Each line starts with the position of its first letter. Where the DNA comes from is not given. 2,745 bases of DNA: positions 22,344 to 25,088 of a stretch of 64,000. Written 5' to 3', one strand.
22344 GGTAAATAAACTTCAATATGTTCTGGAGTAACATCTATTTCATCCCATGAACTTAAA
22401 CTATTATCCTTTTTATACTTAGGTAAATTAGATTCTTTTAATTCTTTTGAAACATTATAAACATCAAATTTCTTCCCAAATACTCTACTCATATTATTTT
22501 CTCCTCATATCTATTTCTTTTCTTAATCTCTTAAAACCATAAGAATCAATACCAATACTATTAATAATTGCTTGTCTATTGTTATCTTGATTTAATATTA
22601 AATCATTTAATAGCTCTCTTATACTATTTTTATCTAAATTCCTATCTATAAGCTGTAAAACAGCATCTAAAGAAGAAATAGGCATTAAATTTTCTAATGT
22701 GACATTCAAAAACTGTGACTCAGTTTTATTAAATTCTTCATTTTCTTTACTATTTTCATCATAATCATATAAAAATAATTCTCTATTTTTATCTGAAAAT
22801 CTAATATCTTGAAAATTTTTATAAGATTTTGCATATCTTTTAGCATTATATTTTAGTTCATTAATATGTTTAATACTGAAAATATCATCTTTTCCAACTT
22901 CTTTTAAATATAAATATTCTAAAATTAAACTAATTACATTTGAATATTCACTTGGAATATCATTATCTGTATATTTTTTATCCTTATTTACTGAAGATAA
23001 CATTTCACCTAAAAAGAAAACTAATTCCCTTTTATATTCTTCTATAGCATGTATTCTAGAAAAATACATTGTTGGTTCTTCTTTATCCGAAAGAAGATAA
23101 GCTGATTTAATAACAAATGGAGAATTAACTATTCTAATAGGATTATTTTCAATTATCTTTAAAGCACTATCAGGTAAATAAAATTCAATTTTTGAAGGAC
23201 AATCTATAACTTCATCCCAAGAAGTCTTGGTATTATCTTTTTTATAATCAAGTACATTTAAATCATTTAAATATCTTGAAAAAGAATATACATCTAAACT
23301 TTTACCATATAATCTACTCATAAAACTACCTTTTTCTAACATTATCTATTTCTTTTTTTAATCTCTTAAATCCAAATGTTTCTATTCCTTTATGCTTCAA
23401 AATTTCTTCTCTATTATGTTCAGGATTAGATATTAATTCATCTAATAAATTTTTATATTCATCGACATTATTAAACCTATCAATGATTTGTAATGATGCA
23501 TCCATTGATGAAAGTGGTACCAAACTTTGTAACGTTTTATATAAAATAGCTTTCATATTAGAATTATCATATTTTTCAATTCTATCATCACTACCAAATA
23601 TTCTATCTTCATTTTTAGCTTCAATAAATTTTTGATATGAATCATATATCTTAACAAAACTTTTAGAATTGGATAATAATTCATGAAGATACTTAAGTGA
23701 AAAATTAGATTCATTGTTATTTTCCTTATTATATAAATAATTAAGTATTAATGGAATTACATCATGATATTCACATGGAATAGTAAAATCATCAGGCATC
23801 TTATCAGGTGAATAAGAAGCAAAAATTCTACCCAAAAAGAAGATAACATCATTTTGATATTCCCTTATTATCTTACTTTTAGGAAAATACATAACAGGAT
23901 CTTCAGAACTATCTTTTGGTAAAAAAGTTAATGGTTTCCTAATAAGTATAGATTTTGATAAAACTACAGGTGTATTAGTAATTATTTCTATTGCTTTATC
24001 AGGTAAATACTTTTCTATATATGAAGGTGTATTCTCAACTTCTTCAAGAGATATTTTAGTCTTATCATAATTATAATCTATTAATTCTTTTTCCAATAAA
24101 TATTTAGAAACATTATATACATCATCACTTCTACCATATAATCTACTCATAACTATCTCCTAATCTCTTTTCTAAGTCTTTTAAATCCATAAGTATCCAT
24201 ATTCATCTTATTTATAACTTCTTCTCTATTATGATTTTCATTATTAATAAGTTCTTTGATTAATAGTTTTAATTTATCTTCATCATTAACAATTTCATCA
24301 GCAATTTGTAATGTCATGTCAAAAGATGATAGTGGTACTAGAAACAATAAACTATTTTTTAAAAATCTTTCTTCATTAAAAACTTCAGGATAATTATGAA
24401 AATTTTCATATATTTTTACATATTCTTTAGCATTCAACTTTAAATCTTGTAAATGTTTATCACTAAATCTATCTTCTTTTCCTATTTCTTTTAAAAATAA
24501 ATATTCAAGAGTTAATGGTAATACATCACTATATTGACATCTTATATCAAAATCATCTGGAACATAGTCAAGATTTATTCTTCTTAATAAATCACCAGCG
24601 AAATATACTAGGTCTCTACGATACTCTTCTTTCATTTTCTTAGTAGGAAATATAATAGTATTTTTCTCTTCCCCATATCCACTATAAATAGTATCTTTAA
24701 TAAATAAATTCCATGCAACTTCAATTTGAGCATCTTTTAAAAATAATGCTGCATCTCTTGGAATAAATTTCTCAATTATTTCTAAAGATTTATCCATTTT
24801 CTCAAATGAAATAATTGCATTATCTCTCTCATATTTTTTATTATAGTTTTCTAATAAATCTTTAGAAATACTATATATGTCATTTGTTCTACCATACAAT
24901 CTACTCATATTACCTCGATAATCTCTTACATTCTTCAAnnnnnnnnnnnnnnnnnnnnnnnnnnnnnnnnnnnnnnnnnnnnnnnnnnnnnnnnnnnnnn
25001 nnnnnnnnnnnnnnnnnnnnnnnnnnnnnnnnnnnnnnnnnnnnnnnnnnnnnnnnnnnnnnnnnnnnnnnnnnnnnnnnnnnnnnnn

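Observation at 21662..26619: Six tandem paralogs downstream of frr: two intact HExxH...E peptidase-like genes followed by four copies that lost both zinc-binding histidines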

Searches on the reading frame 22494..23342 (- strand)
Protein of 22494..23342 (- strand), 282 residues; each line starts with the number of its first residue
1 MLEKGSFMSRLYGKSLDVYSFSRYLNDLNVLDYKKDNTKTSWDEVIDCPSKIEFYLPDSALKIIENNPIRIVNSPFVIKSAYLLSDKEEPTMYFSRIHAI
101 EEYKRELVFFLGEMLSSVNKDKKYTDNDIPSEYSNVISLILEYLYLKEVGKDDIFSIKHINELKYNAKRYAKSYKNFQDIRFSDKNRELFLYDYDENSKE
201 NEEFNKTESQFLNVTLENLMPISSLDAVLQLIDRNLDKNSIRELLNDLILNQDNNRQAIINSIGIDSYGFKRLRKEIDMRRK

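Call 3: search_protein_families(library=pfam, proteins=[window:22494-23342:-], max_evalue=1)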
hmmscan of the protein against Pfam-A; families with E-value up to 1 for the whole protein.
window:22494-23342:- (282 aa): 0 families

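Call 4: search_protein_families(library=ncbifam, proteins=[window:22494-23342:-], max_evalue=1)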
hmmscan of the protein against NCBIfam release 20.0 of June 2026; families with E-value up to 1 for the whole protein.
window:22494-23342:- (282 aa): 0 families

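Call 19: find_homologous_proteins(query=window:22494-23342:-)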
Query window:22494-23342:- (282 aa): 31 proteins with E <= 0.001 among 1114 candidates.
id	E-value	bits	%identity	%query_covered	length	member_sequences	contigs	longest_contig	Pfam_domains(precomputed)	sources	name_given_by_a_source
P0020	2.7e-171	586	100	98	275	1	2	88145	-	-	-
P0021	9.9e-112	391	69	98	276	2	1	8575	-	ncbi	-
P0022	3.5e-91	323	59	96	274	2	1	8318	-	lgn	-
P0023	5.6e-89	316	56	97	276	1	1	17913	-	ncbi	-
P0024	4.1e-88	313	58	97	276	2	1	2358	-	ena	-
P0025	8.3e-88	312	58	97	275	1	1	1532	-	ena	-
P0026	2.4e-84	301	54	97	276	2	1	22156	-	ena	-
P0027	2.6e-81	291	52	98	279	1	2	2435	-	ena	-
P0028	7.7e-81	289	52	97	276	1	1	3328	-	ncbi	-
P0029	4.3e-80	287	53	97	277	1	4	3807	-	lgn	-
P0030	2.5e-79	284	52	96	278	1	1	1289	-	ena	-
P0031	1.4e-77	279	52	98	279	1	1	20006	-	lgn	-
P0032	3.9e-76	274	52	98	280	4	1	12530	-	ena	-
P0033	1.1e-72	263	50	96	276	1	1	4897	-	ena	-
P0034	4.4e-69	251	51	97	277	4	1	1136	-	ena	-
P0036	1.9e-68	249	50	96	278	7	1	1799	-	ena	-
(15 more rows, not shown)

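Call 26: search_protein_families(library=padloc, proteins=[window:22494-23321:-], max_evalue=1)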
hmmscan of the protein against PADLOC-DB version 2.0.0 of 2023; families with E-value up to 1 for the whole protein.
window:22494-23321:- (275 aa): 0 families

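Call 27: search_protein_families(library=phrogs, proteins=[window:22494-23321:-], max_evalue=1)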
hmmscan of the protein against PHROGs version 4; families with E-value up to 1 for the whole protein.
window:22494-23321:- (275 aa): 1 family
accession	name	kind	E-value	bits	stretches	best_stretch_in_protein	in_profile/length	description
phrog_22039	-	unknown function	0.0041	18.5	1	153-227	7-79/100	-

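Call 33: predict_structure(alignment_id=A5)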
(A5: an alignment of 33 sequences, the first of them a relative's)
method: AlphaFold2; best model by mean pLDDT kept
length: 275 residues; sequences in the alignment: 33
mean_pLDDT: 90.8   pTM: 0.89
mean pLDDT of the five models: 90.8, 90.4, 90.4, 89.9, 89.5
residues with pLDDT >= 90: 198; 70-90: 66; 50-70: 11; < 50: 0
segments of 3 or more residues with pLDDT < 50: none
pLDDT, mean of each block of 10 residues (from residue 1): 90 93 88 95 95 92 83 74 86 95 94 91 95 98 94 93 95 84 68 87 95 97 96 96 95 95 94 82
secondary structure, 60 per line:
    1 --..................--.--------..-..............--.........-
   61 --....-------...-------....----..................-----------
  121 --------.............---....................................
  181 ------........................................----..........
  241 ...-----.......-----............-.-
elements in order: H3-20 H35-48 H51-59 E63-66 E74-76 E84-87 H94-109 H129-141 H145-180 H187-226 H231-243 H249-255 H261-272
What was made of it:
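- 22494..23321 (-): P2: 275-aa dead paralogue (FFLGE; E156 to N). AF2 model pLDDT 90.8, with the same order of secondary-structure elements as P5 (call 33).
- The P2 model has the same order of helices and strands as P5 (call 33). The AF2 model is confident (call 33).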

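Call 36: fold_search(model_id=the predicted structure, library=pdb)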
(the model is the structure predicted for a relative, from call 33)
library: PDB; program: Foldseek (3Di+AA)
matches with E <= 10: 178; with E <= 0.001: 0
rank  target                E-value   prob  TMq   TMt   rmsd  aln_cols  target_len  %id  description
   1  7z5g_A                2.8e-02  0.80  0.34  0.29  18.6       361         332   10  human apo MATCAP (released 2022-05-11)
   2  4fxq_A                2.0e-01  0.20  0.19  0.14  21.7       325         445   13  Full-length Certhrax toxin from Bacillus cereus in complex with Inhibitor P6 (released 2012-09-26)
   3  4gf1_A                2.3e-01  0.18  0.19  0.13  21.9       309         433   13  Crystal Structure of Certhrax (released 2012-09-26)
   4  6wjj_I                3.2e-01  0.44  0.26  0.12  21.3       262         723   10  Anthrax octamer prechannel bound to full-length lethal factor (released 2020-12-16)
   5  5mx5_F                5.3e-01  0.06  0.13  0.16  22.6       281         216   13  Mouse PA28alpha-beta (released 2017-09-13)
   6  2v0o_C                6.8e-01  0.18  0.22  0.23  26.7       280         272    7  FCHO2 F-BAR domain (released 2007-06-26)
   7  5mx5_B                7.5e-01  0.04  0.11  0.13  22.4       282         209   12  Mouse PA28alpha-beta (released 2017-09-13)
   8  3plt_C                8.3e-01  0.15  0.18  0.21  18.4       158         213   13  Crystal structure of Lsp1 from Saccharomyces cerevisiae (released 2011-06-22)
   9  2z0v_A                8.7e-01  0.09  0.20  0.23  22.8       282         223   13  Crystal structure of BAR domain of Endophilin-III (released 2008-05-13)
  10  5mx5_D                8.7e-01  0.03  0.11  0.13  22.9       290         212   12  Mouse PA28alpha-beta (released 2017-09-13)
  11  6uzb_H                9.1e-01  0.18  0.23  0.11  17.6       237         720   12  Anthrax toxin protective antigen channels bound to edema factor (released 2020-03-04)
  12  3plt_B                9.6e-01  0.10  0.18  0.22  22.2       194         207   14  Crystal structure of Lsp1 from Saccharomyces cerevisiae (released 2011-06-22)
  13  4e40                  9.6e-01  0.06  0.13  0.15  26.4       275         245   12  The haptoglobin-hemoglobin receptor of Trypanosoma congolense (released 2013-01-16)
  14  3dwc_A                1.2e+00  0.30  0.42  0.26  11.8       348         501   10  Trypanosoma Cruzi Metallocarboxypeptidase 1 (released 2008-09-09)
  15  3l4q_C                1.3e+00  0.12  0.19  0.27  24.4       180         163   14  Structural insights into phosphoinositide 3-kinase activation by the influenza A virus NS1 protein (released 2010-02-02)
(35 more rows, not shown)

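Call 63: find_encoding_contigs(protein=P0034, flank=3000, max_places=1)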
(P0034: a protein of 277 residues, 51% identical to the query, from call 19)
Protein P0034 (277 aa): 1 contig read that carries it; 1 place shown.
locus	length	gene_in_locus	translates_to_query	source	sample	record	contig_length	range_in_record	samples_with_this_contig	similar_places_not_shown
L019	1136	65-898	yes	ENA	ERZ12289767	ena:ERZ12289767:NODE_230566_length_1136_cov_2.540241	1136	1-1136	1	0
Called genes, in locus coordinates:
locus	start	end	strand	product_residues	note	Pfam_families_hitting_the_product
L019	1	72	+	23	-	?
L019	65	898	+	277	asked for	-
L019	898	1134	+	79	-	?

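Call 64: find_encoding_contigs(protein=P0036, flank=3000, max_places=1)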
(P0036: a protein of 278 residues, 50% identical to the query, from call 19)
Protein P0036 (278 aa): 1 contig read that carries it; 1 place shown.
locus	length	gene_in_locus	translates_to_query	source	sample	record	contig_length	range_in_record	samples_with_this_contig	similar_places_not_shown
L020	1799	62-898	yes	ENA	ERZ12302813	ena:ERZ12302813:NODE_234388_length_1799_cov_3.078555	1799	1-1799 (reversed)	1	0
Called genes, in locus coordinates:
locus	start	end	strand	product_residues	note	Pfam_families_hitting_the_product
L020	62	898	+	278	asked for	-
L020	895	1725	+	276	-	-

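Call 84: find_related_loci(query=A5, collection=genome_contigs, flank=6000)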
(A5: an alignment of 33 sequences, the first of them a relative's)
Query A5 (275 aa) in genome_contigs; peptide patterns used: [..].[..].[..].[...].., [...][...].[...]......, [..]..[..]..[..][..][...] (x = any residue, [..] = any of these).
166 stretches matched a pattern; 5 encode a relative of the query (tblastn E <= 1e-3); 5 distinct loci.
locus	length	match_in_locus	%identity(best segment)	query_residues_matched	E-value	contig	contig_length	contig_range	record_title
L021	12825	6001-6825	50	1-274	4e-76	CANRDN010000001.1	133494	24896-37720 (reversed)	MAG: uncultured Bacilli bacterium isolate Lapin-026__bin19 genome assembly, contig: Lapin-026__NODE_93_length_133494_cov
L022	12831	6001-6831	44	1-275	4e-58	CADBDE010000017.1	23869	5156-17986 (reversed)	MAG: uncultured Erysipelotrichaceae bacterium isolate RUG13868 genome assembly, contig: RUG13868_asm_17, whole genome sh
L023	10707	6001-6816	42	1-271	1e-53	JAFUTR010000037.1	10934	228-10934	MAG: Bacilli bacterium isolate RGIG4816 Roe_deer_Reticulum.Co__c660619, whole genome shotgun sequence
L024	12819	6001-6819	36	1-271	1e-48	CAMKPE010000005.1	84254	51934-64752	MAG: uncultured Clostridium sp. isolate SRR12081297_bin.2_metaWRAP_v1.3_MAG genome assembly, contig: ERZ12289777.273, wh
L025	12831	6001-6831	33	1-275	2e-45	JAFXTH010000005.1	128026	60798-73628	MAG: Bacilli bacterium isolate RGIG6726 Sheep_Rumen-2__c305179, whole genome shotgun sequence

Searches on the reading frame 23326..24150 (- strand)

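Call 3: search_protein_families(library=pfam, proteins=[window:23326-24150:-], max_evalue=1)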
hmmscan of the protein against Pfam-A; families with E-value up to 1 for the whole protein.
window:23326-24150:- (274 aa): 1 family
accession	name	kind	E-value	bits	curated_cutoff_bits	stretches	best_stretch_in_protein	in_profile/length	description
PF05990.18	DUF900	-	0.063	13.2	20.5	0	22-58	62-100/232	Alpha/beta hydrolase of unknown function (DUF900)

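Call 4: search_protein_families(library=ncbifam, proteins=[window:23326-24150:-], max_evalue=1)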
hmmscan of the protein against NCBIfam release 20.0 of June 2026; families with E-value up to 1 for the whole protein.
window:23326-24150:- (274 aa): 1 family
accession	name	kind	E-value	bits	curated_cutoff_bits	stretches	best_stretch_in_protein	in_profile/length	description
TIGR02354.1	thiF_fam2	equivalog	0.12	12.2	152.2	1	154-211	78-135/200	thiamine biosynthesis protein ThiF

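Call 26: search_protein_families(library=padloc, proteins=[window:23326-24150:-], max_evalue=1)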
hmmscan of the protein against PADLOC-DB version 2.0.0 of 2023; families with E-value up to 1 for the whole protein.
window:23326-24150:- (274 aa): 0 families

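Call 27: search_protein_families(library=phrogs, proteins=[window:23326-24150:-], max_evalue=1)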
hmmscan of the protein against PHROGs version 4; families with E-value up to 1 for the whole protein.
window:23326-24150:- (274 aa): 0 families

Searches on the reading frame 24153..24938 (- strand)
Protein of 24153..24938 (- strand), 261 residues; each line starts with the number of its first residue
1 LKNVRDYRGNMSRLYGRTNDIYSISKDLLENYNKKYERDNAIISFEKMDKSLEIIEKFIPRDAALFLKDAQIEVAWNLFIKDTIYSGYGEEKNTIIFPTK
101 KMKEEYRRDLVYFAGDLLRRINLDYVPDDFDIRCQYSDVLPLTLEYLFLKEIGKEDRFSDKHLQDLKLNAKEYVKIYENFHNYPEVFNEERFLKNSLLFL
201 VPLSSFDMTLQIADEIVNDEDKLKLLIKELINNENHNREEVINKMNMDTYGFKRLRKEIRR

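Call 3: search_protein_families(library=pfam, proteins=[window:24153-24938:-], max_evalue=1)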
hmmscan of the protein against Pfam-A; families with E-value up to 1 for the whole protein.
window:24153-24938:- (261 aa): 1 family
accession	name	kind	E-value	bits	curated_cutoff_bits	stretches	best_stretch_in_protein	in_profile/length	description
PF14420.11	Clr5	-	0.52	10.9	22.3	0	222-260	7-44/54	Clr5 domain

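Call 4: search_protein_families(library=ncbifam, proteins=[window:24153-24938:-], max_evalue=1)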
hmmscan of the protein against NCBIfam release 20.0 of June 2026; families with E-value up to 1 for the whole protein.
window:24153-24938:- (261 aa): 0 families

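Call 26: search_protein_families(library=padloc, proteins=[window:24153-24908:-], max_evalue=1)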
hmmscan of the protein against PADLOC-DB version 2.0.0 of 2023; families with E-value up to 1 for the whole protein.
window:24153-24908:- (251 aa): 0 families

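Call 27: search_protein_families(library=phrogs, proteins=[window:24153-24908:-], max_evalue=1)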
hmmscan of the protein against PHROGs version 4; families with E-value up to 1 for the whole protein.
window:24153-24908:- (251 aa): 2 families
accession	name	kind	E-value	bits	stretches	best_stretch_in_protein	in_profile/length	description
phrog_20085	-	unknown function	0.22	12.5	0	58-83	25-50/65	-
phrog_11816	-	unknown function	0.36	11.8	0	15-49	27-59/66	-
